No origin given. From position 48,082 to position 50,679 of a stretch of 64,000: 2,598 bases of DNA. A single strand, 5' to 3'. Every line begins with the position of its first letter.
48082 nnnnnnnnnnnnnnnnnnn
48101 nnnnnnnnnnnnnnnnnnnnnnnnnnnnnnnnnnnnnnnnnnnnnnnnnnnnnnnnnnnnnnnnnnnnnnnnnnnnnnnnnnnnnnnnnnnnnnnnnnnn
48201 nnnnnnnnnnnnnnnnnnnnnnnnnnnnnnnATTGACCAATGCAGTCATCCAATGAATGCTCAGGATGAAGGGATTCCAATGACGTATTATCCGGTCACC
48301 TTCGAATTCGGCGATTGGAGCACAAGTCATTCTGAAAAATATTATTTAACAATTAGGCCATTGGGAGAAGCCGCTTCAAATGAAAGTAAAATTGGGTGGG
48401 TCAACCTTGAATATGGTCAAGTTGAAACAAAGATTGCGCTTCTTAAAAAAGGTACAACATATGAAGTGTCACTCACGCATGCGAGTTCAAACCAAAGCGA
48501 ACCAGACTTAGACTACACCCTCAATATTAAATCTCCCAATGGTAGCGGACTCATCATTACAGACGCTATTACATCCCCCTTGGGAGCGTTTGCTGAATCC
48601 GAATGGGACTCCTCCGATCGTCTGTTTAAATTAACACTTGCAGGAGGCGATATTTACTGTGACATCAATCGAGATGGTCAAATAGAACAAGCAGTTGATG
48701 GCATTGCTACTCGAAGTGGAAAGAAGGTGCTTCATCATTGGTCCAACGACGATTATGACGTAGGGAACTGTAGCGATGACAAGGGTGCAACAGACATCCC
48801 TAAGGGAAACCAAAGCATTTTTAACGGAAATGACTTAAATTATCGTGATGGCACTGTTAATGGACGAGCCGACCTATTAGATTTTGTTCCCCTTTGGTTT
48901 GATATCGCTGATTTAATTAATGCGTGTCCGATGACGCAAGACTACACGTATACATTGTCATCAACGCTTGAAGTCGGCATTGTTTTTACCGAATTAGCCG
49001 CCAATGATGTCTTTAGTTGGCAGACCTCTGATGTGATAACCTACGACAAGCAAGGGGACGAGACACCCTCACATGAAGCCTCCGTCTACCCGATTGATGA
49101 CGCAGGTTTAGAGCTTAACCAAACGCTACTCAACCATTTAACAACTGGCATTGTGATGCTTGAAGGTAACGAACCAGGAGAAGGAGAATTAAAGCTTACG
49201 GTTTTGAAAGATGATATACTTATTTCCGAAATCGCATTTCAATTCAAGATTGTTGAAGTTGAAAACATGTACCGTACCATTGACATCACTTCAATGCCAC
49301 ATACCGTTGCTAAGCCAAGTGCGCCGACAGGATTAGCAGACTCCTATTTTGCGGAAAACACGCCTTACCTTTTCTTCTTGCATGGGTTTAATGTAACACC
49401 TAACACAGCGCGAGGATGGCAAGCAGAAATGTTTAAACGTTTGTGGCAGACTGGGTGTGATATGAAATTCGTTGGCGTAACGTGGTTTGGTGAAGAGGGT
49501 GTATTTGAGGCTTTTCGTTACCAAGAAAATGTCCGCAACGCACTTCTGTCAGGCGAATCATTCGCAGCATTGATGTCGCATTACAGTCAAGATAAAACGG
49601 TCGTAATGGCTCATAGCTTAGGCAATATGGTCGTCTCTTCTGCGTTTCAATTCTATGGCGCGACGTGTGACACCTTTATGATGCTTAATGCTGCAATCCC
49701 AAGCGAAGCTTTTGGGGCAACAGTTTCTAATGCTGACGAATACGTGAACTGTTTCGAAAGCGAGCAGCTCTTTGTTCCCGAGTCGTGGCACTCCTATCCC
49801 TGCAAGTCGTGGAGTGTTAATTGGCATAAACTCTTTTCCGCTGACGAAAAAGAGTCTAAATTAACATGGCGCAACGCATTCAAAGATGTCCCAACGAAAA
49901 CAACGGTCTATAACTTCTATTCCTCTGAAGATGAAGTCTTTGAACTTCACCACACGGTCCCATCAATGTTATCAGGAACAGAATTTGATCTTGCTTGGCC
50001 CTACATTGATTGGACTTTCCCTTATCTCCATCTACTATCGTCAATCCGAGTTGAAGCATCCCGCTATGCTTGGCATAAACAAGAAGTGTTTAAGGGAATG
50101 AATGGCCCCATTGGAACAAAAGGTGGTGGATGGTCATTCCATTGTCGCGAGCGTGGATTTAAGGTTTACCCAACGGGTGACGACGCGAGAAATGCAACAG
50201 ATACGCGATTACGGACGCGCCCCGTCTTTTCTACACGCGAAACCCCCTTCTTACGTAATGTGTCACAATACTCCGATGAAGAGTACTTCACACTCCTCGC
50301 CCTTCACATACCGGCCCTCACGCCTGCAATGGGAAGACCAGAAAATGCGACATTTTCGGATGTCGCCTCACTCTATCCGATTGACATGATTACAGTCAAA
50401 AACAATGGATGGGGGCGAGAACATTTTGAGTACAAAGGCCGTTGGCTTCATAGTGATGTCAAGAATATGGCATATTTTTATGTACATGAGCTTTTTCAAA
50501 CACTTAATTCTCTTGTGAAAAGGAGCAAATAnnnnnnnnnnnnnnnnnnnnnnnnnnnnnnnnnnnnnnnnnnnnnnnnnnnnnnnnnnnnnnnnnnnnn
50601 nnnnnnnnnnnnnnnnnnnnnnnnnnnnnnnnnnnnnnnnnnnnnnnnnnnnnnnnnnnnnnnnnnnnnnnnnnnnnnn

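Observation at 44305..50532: Giant secreted protein combining thrombospondin type-3 calcium repeats, three NIDO-like domains and a C-terminal lipase-like alpha/beta hydrolase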

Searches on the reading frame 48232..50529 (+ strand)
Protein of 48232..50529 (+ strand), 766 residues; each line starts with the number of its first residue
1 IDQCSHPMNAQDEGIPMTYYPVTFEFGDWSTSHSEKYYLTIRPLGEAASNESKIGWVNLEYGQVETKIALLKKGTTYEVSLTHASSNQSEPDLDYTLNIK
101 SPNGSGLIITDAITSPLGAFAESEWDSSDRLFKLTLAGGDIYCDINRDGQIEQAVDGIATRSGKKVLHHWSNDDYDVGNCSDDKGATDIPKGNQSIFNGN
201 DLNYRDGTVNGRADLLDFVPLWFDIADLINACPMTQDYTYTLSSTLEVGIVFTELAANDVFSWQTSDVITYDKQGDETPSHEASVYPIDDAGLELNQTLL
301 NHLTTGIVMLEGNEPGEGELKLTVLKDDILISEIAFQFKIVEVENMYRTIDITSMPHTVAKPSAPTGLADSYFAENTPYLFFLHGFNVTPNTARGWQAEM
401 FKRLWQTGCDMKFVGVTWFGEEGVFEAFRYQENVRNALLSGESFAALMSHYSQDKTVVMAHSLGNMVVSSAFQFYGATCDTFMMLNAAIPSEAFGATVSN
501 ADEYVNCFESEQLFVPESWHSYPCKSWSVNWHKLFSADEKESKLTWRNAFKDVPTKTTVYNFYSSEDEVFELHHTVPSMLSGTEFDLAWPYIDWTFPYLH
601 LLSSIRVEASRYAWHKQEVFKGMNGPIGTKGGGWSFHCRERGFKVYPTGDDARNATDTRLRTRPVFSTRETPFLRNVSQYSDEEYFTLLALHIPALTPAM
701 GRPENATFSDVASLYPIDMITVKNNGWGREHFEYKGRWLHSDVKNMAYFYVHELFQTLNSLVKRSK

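Call 61: predict_structure(alignment_id=A2)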
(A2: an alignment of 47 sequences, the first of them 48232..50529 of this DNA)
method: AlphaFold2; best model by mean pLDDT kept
length: 766 residues; sequences in the alignment: 47
mean_pLDDT: 86.7   pTM: 0.87
mean pLDDT of the five models: 86.7, 86.0, 83.6, 82.8, 82.4
residues with pLDDT >= 90: 424; 70-90: 250; 50-70: 90; < 50: 2
segments of 3 or more residues with pLDDT < 50: none
pLDDT, mean of each block of 10 residues (from residue 1): 65 73 90 89 84 89 91 90 90 87 81 80 69 89 93 87 86 91 75 68 90 95 93 94 97 95 95 93 96 95 94 95 92 93 96 78 91 92 91 94 95 93 61 92 95 93 97 96 96 81 68 91 90 86 91 93 92 92 74 58 67 92 84 79 81 89 80 69 90 92 75 82 82 88 92 95 76
secondary structure, 60 per line:
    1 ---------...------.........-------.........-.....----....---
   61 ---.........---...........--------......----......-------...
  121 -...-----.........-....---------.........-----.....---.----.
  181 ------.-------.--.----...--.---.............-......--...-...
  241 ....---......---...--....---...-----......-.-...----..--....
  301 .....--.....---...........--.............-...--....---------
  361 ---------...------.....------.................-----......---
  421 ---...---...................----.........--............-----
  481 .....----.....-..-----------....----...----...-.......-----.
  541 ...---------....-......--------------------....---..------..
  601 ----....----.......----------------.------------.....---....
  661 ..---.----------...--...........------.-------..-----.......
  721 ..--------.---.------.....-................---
elements in order (helices of 4 or more, strands of 3 or more residues): E19-27 E35-43 H45-49 E54-57 E64-72 E76-86 E95-100 E105-110 E118-120 E130-138 E140-143 H153-161 E167-171 H212-217 E218-224 H226-231 E238-244 E248-253 H262-265 E269-271 E277-279 E286-288 H297-305 E308-312 E316-326 E329-341 E348-351 E379-383 H390-406 E412-417 H430-448 E456-461 H464-475 E481-485 H491-494 H509-512 H528-534 H540-543 H553-556 E558-563 E584-587 E605-608 H613-619 H649-653 H657-662 H682-692 E714-718 H719-722 H742-745 H748-763

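Call 63: fold_search(model_id=the predicted structure, library=pdb)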
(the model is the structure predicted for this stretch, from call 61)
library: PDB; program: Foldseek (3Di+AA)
matches with E <= 10: 1593; with E <= 0.001: 1
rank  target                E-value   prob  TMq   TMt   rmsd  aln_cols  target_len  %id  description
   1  6tj2_A                5.3e-04  1.00  0.15  0.40  12.4       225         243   16  Extracellular alpha/beta-hydrolase from Paenibacillus species shares structural and functional homology to Tobacco Sal (released 2020-04-22)
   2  6tj2_C                1.1e-03  1.00  0.15  0.41  12.8       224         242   15  Extracellular alpha/beta-hydrolase from Paenibacillus species shares structural and functional homology to Tobacco Sal (released 2020-04-22)
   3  8q2h                  1.2e-03  0.13  0.07  0.06  30.9       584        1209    8  beta-galactosidase from Bacillus circulans (released 2024-10-16)
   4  5l7r_A                1.4e-03  0.35  0.12  0.14  18.8       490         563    9  Crystal structure of BvGH123 (released 2017-03-22)
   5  7rsk_A                2.2e-03  0.13  0.07  0.07  26.6       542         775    7  The crystal structure from microfluidic crystals of glycosyl hydrolase family 2 (GH2) member from Bacteroides cellulos (released 2021-08-25)
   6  2oxe_A                2.4e-03  1.00  0.14  0.24   6.4       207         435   16  Structure of the Human Pancreatic Lipase-related Protein 2 (released 2007-03-27)
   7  1gpl                  2.6e-03  1.00  0.15  0.26   6.3       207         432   15  RP2 LIPASE (released 1997-02-12)
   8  4cu7                  2.6e-03  0.12  0.08  0.07  26.3       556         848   10  Unravelling the multiple functions of the architecturally intricate Streptococcus pneumoniae beta-galactosidase, BgaA (released 2014-08-20)
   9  6qud                  3.1e-03  0.18  0.10  0.10  27.4       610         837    7  2-deoxy-galactose reaction intermediate of a Truncated beta-galactosidase III from Bifidobacterium bifidum (released 2020-03-18)
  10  2oxe_B                3.6e-03  1.00  0.14  0.24   6.3       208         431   16  Structure of the Human Pancreatic Lipase-related Protein 2 (released 2007-03-27)
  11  7jqz_A                3.6e-03  0.97  0.14  0.32  13.8       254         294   11  Crystal structure of Cfl2 wild-type from Burkholderia cenocepacia (released 2021-03-17)
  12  6kxu_G                3.6e-03  0.18  0.09  0.13  27.1       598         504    7  BON1 (released 2020-09-16)
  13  1u4n                  3.8e-03  0.97  0.15  0.30   9.8       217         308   15  Crystal Structure Analysis of the M211S/R215L EST2 mutant (released 2004-10-05)
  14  2pvs_A                4.0e-03  1.00  0.14  0.24   6.5       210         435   16  Structure of human pancreatic lipase related protein 2 mutant N336Q (released 2007-12-18)
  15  3qvm_B                4.5e-03  0.96  0.13  0.30  12.9       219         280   13  The structure of olei00960, a hydrolase from Oleispira antarctica (released 2011-04-13)
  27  9g8u_A                5.8e-03  0.94  0.14  0.30  10.8       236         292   12  Structure of the LipA:LipB complex from Acinetobacter baumannii (released 2025-02-19)
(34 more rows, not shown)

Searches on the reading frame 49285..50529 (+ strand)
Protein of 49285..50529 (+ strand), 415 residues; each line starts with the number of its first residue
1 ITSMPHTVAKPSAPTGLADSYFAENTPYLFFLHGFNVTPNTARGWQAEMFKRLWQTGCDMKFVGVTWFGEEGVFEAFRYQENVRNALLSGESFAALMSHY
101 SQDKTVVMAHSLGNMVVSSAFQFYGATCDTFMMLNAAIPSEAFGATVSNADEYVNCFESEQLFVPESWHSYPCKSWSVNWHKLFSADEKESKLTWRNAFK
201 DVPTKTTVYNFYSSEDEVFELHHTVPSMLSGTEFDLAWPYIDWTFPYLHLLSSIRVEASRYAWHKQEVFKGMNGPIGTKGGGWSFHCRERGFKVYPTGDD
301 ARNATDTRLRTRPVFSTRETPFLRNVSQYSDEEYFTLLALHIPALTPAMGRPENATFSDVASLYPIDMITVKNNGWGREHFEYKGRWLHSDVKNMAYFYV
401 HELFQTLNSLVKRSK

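Call 13: search_protein_families(library=pfam, proteins=[window:49285-50529:+], max_evalue=10)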
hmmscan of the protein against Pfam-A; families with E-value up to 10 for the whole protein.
window:49285-50529:+ (415 aa): 3 families
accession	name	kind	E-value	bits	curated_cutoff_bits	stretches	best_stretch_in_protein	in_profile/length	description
PF05990.18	DUF900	-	6.9e-05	22.8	20.5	1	29-122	22-113/232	Alpha/beta hydrolase of unknown function (DUF900)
PF00151.25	Lipase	-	0.033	13.9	27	1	14-120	58-164/336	Lipase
PF12697.13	Abhydrolase_6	-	0.051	14.7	26.3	1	29-203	1-148/217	Alpha/beta hydrolase family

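Call 67: search_solved_structures(query=window:49285-50529:+, max_evalue=10, show_alignments=2)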
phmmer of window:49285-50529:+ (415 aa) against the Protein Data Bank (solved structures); distinct sequences matched with E-value up to 10: 1.
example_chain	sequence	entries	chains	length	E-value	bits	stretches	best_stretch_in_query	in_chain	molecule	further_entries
7nyj_A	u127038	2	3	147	0.29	13.2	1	39-110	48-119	Odorant Binding Protein 1 from Varoa destructor, form P3<2>21 | Odorant Binding Protein from Varroa destructor, form P2<1>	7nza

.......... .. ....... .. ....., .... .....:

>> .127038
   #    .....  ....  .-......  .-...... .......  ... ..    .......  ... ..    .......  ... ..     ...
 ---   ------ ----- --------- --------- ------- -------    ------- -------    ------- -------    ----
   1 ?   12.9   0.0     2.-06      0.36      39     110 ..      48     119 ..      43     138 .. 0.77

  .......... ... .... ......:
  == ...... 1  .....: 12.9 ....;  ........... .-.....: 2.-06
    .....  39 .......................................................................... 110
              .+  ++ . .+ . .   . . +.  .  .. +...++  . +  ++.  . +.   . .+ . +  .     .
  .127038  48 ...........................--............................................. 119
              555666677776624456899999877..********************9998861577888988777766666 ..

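Call 86: search_protein_representatives(protein=window:49285-50529:+)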
Query: 415 residues. Proteins with E-value up to 0.001 (for the whole library): 1788; up to 1e-10: 1130; up to 1e-30: 411. The best 150 are listed.
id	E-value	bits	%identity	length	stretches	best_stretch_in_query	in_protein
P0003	2.2e-210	715.3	72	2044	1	1-413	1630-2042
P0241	3.2e-90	319.5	43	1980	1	13-409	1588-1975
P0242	1.8e-85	303.8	45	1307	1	12-405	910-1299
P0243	5.8e-74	265.9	44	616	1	26-411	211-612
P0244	2.3e-71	257.3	42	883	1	25-407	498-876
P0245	1.8e-70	254.4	40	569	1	11-407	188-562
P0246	1.4e-69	251.5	45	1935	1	26-413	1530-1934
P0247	2.8e-68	247.2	40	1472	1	26-406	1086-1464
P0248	6.5e-68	246.0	37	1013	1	10-407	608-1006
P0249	6.0e-67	242.8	43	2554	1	25-407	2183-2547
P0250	1.4e-66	241.6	44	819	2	24-236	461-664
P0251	1.4e-65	238.3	41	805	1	11-408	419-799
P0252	4.8e-65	236.5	45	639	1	24-408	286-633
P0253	2.0e-63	231.2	42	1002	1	28-406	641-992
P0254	4.2e-63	230.1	43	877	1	24-407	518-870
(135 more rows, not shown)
